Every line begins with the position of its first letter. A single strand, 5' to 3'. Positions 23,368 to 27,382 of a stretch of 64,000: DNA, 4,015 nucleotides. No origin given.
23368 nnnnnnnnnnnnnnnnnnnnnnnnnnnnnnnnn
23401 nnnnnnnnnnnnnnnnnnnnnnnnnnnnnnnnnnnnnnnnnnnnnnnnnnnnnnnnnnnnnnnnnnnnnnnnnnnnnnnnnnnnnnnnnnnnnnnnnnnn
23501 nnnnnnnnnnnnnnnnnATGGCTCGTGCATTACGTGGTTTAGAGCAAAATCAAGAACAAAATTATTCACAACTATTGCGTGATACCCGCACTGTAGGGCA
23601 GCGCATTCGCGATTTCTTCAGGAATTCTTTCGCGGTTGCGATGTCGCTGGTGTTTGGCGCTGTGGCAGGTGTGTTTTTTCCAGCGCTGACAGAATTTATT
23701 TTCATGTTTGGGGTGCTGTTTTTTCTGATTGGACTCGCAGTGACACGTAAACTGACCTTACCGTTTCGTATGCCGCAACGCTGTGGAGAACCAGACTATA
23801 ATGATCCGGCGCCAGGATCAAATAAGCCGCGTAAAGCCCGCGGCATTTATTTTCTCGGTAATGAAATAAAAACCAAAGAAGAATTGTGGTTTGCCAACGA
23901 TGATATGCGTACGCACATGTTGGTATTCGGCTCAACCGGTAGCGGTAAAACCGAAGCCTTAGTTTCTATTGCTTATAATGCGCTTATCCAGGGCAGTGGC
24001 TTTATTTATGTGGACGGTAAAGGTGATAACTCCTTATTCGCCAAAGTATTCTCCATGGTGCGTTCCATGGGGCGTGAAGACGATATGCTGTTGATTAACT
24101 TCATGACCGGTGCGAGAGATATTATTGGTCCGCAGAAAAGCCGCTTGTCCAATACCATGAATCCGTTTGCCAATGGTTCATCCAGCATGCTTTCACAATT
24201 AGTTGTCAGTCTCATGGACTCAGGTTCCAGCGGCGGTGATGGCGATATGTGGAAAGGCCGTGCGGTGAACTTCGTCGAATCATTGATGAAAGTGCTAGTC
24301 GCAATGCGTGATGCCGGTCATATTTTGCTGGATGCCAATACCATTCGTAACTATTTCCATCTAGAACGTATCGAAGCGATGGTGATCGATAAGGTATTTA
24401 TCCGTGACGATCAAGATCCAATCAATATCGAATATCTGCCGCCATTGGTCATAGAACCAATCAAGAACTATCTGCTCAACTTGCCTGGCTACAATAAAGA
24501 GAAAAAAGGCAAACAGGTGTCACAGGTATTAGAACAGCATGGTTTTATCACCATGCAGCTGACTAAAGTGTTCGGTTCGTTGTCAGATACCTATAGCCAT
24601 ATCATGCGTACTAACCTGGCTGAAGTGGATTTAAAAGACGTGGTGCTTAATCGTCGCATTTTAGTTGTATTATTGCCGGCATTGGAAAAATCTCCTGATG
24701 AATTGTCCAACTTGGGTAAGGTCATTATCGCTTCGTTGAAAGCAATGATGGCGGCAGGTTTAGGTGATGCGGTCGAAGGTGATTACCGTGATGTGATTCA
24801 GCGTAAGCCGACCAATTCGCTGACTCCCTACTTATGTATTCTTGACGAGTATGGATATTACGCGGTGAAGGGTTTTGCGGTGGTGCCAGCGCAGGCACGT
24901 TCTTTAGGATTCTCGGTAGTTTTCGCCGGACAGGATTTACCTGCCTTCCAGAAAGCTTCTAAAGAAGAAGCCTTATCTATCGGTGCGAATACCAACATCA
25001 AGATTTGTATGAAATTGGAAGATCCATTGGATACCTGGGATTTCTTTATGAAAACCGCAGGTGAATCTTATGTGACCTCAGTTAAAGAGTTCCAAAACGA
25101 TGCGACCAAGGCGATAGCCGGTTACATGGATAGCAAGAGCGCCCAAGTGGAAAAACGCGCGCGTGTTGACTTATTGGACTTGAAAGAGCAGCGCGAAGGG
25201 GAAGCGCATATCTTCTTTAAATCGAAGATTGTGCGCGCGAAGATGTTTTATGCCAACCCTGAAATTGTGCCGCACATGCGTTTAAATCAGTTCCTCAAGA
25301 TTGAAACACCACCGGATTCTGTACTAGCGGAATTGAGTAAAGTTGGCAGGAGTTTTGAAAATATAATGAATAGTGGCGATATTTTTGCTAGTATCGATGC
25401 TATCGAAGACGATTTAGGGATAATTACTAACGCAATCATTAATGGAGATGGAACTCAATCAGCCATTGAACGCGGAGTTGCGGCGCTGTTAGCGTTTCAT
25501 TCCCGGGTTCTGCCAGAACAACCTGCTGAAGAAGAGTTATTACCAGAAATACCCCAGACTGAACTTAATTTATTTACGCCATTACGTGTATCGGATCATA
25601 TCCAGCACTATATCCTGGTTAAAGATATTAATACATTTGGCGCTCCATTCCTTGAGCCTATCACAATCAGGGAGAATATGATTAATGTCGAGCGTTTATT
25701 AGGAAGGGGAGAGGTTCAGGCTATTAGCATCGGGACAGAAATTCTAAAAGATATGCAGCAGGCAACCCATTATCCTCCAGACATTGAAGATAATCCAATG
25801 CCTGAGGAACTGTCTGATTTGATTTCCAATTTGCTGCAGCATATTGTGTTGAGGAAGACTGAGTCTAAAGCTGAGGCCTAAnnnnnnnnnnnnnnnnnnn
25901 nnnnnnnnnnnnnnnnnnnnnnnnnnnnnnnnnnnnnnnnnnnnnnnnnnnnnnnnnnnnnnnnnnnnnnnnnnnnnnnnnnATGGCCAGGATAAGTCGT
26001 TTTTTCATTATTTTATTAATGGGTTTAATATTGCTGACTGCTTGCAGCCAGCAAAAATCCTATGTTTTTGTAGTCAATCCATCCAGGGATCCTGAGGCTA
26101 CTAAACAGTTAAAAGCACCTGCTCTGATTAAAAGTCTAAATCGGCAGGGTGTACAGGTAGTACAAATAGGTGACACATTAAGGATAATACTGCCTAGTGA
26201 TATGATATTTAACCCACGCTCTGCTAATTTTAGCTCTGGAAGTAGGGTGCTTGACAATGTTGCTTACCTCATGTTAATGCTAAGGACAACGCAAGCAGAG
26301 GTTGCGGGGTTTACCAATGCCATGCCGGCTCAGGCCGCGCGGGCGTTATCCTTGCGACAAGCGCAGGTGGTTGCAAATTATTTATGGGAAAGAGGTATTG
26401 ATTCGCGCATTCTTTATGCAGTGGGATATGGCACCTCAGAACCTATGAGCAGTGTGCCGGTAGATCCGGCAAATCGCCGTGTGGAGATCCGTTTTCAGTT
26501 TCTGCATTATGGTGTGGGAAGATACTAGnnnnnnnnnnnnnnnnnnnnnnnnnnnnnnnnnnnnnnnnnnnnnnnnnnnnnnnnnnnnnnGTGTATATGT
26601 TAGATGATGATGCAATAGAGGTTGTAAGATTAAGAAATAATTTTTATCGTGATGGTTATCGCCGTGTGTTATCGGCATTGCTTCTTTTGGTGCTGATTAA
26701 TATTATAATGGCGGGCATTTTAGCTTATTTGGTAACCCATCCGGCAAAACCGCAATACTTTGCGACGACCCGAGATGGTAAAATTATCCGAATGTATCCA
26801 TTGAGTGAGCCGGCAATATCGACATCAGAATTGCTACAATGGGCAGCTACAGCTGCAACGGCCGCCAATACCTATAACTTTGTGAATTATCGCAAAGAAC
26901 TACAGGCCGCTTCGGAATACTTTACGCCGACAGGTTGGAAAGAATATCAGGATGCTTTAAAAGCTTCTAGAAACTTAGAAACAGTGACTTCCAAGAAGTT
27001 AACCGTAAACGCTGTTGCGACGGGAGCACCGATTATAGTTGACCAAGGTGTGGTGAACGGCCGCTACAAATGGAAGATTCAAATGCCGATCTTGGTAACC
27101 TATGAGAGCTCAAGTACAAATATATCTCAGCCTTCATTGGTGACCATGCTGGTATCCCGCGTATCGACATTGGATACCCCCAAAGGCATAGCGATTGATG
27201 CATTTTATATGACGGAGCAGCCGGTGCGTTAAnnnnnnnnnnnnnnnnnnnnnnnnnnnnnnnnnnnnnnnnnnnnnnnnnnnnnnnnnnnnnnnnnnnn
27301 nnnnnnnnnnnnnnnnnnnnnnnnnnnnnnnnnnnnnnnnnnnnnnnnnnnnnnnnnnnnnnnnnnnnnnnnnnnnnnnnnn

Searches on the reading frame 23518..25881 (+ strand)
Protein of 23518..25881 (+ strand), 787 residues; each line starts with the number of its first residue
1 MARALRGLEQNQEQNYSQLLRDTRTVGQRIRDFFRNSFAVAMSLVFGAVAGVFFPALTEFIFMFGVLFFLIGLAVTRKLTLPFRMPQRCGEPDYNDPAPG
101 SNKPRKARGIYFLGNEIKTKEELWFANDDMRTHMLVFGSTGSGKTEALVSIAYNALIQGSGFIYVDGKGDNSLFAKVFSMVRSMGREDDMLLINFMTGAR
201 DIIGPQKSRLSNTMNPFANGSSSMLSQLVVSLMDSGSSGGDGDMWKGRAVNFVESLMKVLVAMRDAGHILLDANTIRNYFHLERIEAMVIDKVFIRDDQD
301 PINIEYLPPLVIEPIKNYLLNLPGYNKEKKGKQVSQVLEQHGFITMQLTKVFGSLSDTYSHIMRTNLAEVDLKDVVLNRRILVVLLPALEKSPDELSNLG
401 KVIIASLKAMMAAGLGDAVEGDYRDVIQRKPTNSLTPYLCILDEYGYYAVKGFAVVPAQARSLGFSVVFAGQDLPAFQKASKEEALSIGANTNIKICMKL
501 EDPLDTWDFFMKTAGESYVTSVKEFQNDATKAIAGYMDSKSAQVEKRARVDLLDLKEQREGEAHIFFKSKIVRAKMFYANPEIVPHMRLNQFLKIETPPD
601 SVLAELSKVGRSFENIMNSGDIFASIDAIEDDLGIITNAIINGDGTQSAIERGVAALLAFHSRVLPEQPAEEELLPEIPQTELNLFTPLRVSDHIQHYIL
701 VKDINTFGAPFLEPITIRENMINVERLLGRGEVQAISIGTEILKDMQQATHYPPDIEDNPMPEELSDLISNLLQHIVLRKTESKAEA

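Call 13: search_protein_families(library=ncbifam, proteins=[window:23518-25881:+])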
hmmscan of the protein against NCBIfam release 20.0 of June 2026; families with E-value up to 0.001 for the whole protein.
window:23518-25881:+ (787 aa): 6 families
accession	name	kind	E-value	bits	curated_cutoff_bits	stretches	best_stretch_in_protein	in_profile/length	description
NF041447.1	TrbC_conju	equivalog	3.3e-108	362.9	800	1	26-605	11-601/685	F-type conjugative transfer protein TrbC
TIGR03743.1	SXT_TraD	subfamily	2e-14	53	366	1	116-194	161-238/636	conjugative transfer system coupling protein TraD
NF045973.1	conju_CD1115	equivalog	1.2e-09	37.6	250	1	127-261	20-145/442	VirD4-like conjugal transfer protein, CD1115 family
NF041017.1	DNA_import_CedB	equivalog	9.5e-08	31.1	700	1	108-170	252-315/590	DNA import protein CedB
TIGR03754.1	conj_TOL_TraD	equivalog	4.3e-07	28.8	647.55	1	121-265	170-302/643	type IV conjugative transfer system coupling protein TraD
NF053655.1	CedD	equivalog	8.6e-05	21.4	600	1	124-181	214-271/527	DNA-translocating ATPase CedD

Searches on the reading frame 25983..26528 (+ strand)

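Call 13: search_protein_families(library=ncbifam, proteins=[window:25983-26528:+])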
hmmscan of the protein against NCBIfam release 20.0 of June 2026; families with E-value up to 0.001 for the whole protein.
window:25983-26528:+ (181 aa): 19 families
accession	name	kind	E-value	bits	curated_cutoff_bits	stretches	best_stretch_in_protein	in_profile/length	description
NF038223.1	IcmN_DotK_IVB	equivalog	5.5e-23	81.4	250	1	40-172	23-160/164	type IVB secretion system protein IcmN/DotK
NF053611.1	YiaD_Gzip_OmpA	equivalog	4.4e-19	69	175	1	47-170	77-205/206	YiaD family glycine zipper/OmpA-like lipoprotein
NF038224.1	OmpA_like_CmpA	equivalog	6.7e-18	65.1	300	1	44-171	82-214/233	C-OmpA-like family protein CmpA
NF006285.1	PRK08457.1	equivalog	2.1e-12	47.3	250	1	40-172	90-231/253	flagellar motor protein MotB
NF007804.1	PRK10510.1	equivalog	9.9e-10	38.1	307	1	50-171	90-216/219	OmpA family lipoprotein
NF053612.1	anchor_PA1041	equivalog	5.7e-09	36.3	250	1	72-171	128-235/236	PA1041 family peptidoglycan-binding anchor lipoprotein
TIGR03350.1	type_VI_ompA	equivalog_domain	7.1e-09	35.7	139.8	1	46-170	4-136/137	type VI secretion system protein TssL, long form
NF053585.1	OMP_LP_YfiB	equivalog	9.5e-09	35.3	128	1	7-169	9-158/163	outer membrane lipoprotein YfiB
NF006541.1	PRK09038.1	equivalog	2.6e-08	33.8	283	1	48-169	117-246/253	flagellar motor protein MotD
NF045787.1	OmpABordt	equivalog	7.6e-07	29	200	1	67-169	80-187/194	outer membrane protein OmpA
NF008071.1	PRK10808.1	equivalog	2e-06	27.4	277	1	65-166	224-329/358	porin OmpA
NF005444.0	PRK07033.1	equivalog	2.8e-06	26.6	520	1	30-170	273-420/438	DotU family type VI secretion system protein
NF033763.1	exchanger_TraB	exception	4e-05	21.8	700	1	84-169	405-495/522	outer membrane exchange protein TraB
NF053613.1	OMP_toxin_LptF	equivalog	5.3e-05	23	400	1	73-169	142-243/256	lipotoxin F family OmpA-related lipoprotein LptF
NF005999.0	PRK08126.1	subfamily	0.00017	20.5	571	1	34-170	284-429/432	hypothetical protein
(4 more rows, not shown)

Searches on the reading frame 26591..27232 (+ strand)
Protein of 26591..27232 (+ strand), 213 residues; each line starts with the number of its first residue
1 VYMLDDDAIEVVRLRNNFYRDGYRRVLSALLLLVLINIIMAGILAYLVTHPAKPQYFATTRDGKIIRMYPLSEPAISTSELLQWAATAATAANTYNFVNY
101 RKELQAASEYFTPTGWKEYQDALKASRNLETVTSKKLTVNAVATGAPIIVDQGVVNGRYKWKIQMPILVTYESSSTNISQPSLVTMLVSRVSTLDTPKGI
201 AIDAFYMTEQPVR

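Call 13: search_protein_families(library=ncbifam, proteins=[window:26591-27232:+])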
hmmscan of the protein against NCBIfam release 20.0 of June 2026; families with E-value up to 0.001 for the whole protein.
window:26591-27232:+ (213 aa): 2 families
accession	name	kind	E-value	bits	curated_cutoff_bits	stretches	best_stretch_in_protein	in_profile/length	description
NF038072.1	IcmL_DotI_only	equivalog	2.1e-77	259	175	1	8-206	1-199/200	type IVB secretion system apparatus protein IcmL/DotI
NF038227.1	IcmM_DotJ_IVB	equivalog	2.5e-08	34.2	100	1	10-85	7-82/94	type IVB secretion system protein IcmM/DotJ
